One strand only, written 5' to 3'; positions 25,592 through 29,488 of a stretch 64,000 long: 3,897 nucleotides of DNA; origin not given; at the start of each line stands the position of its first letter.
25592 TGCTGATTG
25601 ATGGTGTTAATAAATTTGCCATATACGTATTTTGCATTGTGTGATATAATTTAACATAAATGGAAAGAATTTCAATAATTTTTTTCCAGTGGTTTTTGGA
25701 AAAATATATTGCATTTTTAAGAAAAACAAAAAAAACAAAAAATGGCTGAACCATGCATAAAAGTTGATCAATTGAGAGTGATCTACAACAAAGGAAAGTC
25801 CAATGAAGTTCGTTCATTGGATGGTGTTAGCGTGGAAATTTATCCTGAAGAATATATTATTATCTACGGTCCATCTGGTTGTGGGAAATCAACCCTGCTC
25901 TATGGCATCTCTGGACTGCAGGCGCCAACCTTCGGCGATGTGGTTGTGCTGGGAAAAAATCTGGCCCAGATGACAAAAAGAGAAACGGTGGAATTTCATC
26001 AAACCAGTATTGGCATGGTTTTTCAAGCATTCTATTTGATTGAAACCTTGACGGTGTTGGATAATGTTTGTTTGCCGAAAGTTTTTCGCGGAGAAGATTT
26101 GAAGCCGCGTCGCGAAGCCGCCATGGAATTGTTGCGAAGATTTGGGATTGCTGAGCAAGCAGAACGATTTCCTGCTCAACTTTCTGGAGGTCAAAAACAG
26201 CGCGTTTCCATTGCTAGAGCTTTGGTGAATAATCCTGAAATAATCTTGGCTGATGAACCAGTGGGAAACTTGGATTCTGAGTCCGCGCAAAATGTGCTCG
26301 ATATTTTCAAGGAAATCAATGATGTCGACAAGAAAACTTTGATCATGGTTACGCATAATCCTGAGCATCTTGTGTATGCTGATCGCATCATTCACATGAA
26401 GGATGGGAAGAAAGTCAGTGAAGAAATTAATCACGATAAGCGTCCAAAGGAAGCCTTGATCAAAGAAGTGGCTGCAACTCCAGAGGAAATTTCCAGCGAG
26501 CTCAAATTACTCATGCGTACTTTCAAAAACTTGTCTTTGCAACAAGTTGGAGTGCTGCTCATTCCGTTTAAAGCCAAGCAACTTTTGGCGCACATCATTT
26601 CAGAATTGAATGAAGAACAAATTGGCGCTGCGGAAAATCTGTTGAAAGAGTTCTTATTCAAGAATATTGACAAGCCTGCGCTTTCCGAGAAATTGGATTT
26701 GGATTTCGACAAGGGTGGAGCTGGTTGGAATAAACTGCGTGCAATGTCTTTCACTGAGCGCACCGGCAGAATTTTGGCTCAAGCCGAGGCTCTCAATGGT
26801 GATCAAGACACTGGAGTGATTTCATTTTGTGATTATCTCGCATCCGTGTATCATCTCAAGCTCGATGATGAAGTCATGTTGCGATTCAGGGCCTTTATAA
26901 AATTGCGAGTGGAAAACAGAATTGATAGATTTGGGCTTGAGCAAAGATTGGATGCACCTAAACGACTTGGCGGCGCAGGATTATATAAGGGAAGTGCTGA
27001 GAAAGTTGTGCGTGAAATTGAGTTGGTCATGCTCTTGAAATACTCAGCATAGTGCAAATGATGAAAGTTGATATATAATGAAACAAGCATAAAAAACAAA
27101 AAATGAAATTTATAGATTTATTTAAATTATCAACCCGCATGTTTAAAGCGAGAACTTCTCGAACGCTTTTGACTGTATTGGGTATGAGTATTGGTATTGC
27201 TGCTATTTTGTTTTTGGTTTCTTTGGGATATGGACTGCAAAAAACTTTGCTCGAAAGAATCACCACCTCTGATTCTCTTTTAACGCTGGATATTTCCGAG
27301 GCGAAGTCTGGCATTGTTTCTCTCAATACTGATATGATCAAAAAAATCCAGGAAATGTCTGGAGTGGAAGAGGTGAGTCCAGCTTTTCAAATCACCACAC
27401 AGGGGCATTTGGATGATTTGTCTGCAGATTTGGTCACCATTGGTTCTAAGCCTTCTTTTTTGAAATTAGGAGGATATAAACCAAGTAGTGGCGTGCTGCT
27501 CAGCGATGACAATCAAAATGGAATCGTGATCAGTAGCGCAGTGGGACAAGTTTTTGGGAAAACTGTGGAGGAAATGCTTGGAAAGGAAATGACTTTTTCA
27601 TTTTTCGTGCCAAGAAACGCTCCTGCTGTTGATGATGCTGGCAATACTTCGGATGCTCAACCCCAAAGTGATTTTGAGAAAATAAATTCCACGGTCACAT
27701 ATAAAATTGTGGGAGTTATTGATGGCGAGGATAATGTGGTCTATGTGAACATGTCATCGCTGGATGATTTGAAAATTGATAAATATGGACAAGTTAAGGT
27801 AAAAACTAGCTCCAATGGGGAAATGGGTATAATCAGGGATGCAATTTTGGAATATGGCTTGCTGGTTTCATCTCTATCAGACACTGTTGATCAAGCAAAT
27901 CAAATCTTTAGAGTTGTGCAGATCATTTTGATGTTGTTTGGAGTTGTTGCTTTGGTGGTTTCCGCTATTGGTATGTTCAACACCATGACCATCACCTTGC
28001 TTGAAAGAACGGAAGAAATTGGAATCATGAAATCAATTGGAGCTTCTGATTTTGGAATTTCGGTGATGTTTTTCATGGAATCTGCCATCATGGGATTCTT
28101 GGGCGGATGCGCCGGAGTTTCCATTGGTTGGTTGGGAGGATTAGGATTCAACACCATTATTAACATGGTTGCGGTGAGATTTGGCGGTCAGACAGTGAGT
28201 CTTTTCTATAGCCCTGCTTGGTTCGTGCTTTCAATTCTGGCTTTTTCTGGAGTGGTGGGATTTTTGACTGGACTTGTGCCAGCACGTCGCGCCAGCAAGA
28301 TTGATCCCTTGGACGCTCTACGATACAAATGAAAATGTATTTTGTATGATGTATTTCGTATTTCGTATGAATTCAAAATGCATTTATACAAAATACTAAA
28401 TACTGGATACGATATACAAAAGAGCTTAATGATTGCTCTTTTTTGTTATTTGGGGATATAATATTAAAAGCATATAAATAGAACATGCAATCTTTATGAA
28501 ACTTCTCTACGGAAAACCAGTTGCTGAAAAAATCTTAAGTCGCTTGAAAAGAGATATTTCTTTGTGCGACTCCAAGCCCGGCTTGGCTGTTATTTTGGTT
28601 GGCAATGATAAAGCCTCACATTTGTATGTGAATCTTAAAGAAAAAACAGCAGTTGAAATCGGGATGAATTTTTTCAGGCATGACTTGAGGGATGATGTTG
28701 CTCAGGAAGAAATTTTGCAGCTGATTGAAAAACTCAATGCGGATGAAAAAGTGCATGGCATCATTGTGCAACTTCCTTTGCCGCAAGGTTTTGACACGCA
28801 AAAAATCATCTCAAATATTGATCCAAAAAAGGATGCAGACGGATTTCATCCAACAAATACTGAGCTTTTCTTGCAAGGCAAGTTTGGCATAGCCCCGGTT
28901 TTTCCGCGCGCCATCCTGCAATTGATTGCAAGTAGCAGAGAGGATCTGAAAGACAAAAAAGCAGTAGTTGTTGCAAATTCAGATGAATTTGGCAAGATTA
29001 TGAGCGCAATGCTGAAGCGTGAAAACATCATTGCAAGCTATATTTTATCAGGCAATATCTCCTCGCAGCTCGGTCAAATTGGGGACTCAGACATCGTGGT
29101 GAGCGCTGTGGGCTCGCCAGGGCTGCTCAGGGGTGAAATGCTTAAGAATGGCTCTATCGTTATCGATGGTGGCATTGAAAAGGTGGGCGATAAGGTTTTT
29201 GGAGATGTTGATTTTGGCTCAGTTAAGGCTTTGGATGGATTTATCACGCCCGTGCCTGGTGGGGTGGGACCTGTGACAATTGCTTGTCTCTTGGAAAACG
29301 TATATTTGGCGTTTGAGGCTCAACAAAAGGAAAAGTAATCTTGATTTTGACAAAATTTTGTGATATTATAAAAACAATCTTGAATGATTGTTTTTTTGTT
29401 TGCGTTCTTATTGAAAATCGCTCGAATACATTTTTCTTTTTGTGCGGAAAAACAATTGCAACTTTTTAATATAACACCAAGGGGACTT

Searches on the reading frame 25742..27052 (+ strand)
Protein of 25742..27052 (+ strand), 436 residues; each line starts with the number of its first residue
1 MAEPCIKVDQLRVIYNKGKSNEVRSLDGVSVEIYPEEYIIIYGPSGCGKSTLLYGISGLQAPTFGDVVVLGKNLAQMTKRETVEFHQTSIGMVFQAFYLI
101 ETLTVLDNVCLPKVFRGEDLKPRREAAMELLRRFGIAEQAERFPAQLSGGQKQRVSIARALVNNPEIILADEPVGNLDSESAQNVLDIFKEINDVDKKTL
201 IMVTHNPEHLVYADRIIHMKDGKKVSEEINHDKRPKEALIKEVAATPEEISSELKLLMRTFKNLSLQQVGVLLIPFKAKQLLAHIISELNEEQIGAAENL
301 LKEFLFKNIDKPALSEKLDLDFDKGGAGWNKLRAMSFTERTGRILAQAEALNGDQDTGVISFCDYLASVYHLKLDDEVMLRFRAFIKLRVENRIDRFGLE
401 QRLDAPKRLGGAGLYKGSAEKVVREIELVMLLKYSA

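Call 12: search_protein_families(library=ncbifam, proteins=[window:25742-27052:+], max_evalue=0.00001)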
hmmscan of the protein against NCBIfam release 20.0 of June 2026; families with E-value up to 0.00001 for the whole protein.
window:25742-27052:+ (436 aa): 185 families (the best 25 are shown)
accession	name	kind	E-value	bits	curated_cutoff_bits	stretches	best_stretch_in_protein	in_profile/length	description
TIGR02211.1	LolD_lipo_ex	equivalog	1.2e-59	201.5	307.75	1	6-223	2-218/221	lipoprotein-releasing ABC transporter ATP-binding protein LolD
NF007826.0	PRK10535.1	equivalog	1.5e-57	195.3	966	1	4-246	3-243/648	macrolide ABC transporter ATP-binding protein/permease MacB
NF038007.1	ABC_ATP_DarD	equivalog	3.4e-56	190.1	375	1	18-223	13-217/218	darobactin export ABC transporter ATP-binding protein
TIGR02982.1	heterocyst_DevA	subfamily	2e-54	184.5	295.8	1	6-223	2-218/220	ABC exporter ATP-binding subunit, DevA family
TIGR02315.1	ABC_phnC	equivalog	3.1e-52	177.4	266.1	1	6-227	2-227/243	phosphonate ABC transporter ATP-binding protein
TIGR02673.1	FtsE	equivalog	3.3e-52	177.2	264.85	1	9-223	5-214/214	cell division ATP-binding protein FtsE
NF007879.0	PRK10584.1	equivalog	3.7e-52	177.3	336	1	2-225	3-225/228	putative ABC transporter ATP-binding protein YbbA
TIGR03608.1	L_ocin_972_ABC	subfamily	7.7e-49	165.9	254.85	1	24-219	12-206/206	putative bacteriocin export ABC transporter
NF008639.0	PRK11629.1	equivalog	1.1e-47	162.4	360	1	4-225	5-225/234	lipoprotein-releasing ABC transporter ATP-binding protein LolD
NF040933.2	ABC_arch_GlcV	equivalog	6.4e-47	160.1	450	1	6-242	3-240/357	glucose ABC transporter ATP-binding protein GlcV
TIGR01186.1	proV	subfamily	6.6e-47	160.4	326.6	1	25-225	8-209/363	betaine/proline/choline family ABC transporter ATP-binding protein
TIGR03265.1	PhnT2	equivalog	4.9e-46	157.6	457.7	1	14-223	8-212/353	putative 2-aminoethylphosphonate ABC transporter ATP-binding protein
TIGR04521.1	ECF_ATPase_2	equivalog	2e-45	155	330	1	6-248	1-247/279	energy-coupling factor transporter ATPase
NF007027.0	PRK09493.1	equivalog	7.1e-43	146.7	379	1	22-235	13-220/240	glutamine ABC transporter ATP-binding protein GlnQ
TIGR02314.1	ABC_MetN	equivalog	1.3e-41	142.8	499.7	1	6-225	2-220/343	methionine ABC transporter ATP-binding protein MetN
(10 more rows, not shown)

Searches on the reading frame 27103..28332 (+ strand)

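Call 12: search_protein_families(library=ncbifam, proteins=[window:27103-28332:+], max_evalue=0.00001)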
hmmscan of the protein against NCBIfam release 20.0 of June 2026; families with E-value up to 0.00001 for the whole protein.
window:27103-28332:+ (409 aa): 9 families
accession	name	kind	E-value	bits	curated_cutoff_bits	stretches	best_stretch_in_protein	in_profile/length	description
NF007826.0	PRK10535.1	equivalog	4e-22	78.2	966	1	260-406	509-645/648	macrolide ABC transporter ATP-binding protein/permease MacB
TIGR02212.1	lolCE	equivalog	8.2e-21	74.4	362.45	1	191-409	175-411/411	lipoprotein-releasing ABC transporter permease subunit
TIGR03434.1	ADOP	subfamily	8.6e-21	73.7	622.3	1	255-408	660-802/803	ADOP family duplicated permease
NF038347.1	FtsX_Gpos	exception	7.1e-13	48.6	225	1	253-392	146-285/296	permease-like cell division protein FtsX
NF038346.1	FtsX_actino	exception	2.3e-11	43.6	250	1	255-388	159-296/308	permease-like cell division protein FtsX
NF008357.0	PRK11146.1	exception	4.1e-11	42.4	439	1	261-406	254-411/414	lipoprotein-releasing ABC transporter permease subunit LolE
NF008076.0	PRK10814.1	exception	8.4e-11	41.5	473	1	261-408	249-398/399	lipoprotein-releasing ABC transporter permease subunit LolC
TIGR02213.1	lolE_release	exception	8.6e-10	38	540.35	1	261-406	251-408/411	lipoprotein-releasing ABC transporter permease subunit LolE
TIGR00439.2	FtsX_Gneg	equivalog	1.2e-08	34.5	255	1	261-396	155-289/292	permease-like cell division protein FtsX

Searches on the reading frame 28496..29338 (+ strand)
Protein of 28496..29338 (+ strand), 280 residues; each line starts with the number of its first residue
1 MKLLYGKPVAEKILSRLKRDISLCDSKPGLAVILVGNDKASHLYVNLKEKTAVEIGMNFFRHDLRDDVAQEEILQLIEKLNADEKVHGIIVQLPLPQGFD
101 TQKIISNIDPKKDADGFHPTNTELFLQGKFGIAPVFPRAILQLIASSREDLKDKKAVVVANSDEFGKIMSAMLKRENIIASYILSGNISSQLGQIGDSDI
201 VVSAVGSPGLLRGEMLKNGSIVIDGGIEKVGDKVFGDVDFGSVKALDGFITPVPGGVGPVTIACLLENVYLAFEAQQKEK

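Call 12: search_protein_families(library=ncbifam, proteins=[window:28496-29338:+], max_evalue=0.00001)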
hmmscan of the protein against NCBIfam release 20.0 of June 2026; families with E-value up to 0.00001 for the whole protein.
window:28496-29338:+ (280 aa): 30 families (the best 25 are shown)
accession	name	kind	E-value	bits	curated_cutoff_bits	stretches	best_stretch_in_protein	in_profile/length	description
NF010787.0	PRK14191.1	equivalog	1.5e-75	254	423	1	1-279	1-283/285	bifunctional methylenetetrahydrofolate dehydrogenase/methenyltetrahydrofolate cyclohydrolase FolD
NF010785.0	PRK14188.1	subfamily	1e-74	251.2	396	1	3-276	5-289/297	bifunctional methylenetetrahydrofolate dehydrogenase/methenyltetrahydrofolate cyclohydrolase FolD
NF008058.0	PRK10792.1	equivalog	3.2e-74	249.5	355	1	3-277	5-283/285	bifunctional methylenetetrahydrofolate dehydrogenase/methenyltetrahydrofolate cyclohydrolase FolD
NF010783.0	PRK14186.1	equivalog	8.2e-70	235.2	333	1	2-278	3-287/297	bifunctional methylenetetrahydrofolate dehydrogenase/methenyltetrahydrofolate cyclohydrolase FolD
NF010780.0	PRK14183.1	equivalog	4.6e-69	232.8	480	1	1-277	1-281/283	bifunctional 5,10-methylene-tetrahydrofolate dehydrogenase/ 5,10-methylene-tetrahydrofolate cyclohydrolase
NF010773.0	PRK14176.1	equivalog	5.1e-69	232.8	437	1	3-274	10-284/287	bifunctional 5,10-methylene-tetrahydrofolate dehydrogenase/ 5,10-methylene-tetrahydrofolate cyclohydrolase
NF010781.0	PRK14184.1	equivalog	2e-68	230.6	438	1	1-276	1-283/286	bifunctional 5,10-methylene-tetrahydrofolate dehydrogenase/ 5,10-methylene-tetrahydrofolate cyclohydrolase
NF010775.0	PRK14178.1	equivalog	2.5e-68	230.3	465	1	3-274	2-272/279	bifunctional methylenetetrahydrofolate dehydrogenase/methenyltetrahydrofolate cyclohydrolase FolD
NF010786.0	PRK14189.1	subfamily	1.5e-67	227.7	421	1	22-277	27-282/285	bifunctional methylenetetrahydrofolate dehydrogenase/methenyltetrahydrofolate cyclohydrolase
NF010778.0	PRK14181.1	equivalog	2.3e-67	227.5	503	1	3-275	2-284/287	bifunctional methylenetetrahydrofolate dehydrogenase/methenyltetrahydrofolate cyclohydrolase FolD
NF010776.0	PRK14179.1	equivalog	1.2e-66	224.8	445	1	2-275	3-280/284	bifunctional methylenetetrahydrofolate dehydrogenase/methenyltetrahydrofolate cyclohydrolase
NF010790.0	PRK14194.1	equivalog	6.1e-65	219.4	508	1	2-278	5-287/301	bifunctional methylenetetrahydrofolate dehydrogenase/methenyltetrahydrofolate cyclohydrolase FolD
NF010770.0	PRK14173.1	equivalog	1.8e-64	217.8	411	1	2-278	4-283/287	bifunctional 5,10-methylene-tetrahydrofolate dehydrogenase/ 5,10-methylene-tetrahydrofolate cyclohydrolase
NF010789.1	PRK14193.1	equivalog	2.4e-64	217.3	401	1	3-270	4-275/281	bifunctional methylenetetrahydrofolate dehydrogenase/methenyltetrahydrofolate cyclohydrolase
NF010784.0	PRK14187.1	equivalog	2.8e-60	203.9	486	1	4-276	6-287/300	bifunctional methylenetetrahydrofolate dehydrogenase/methenyltetrahydrofolate cyclohydrolase FolD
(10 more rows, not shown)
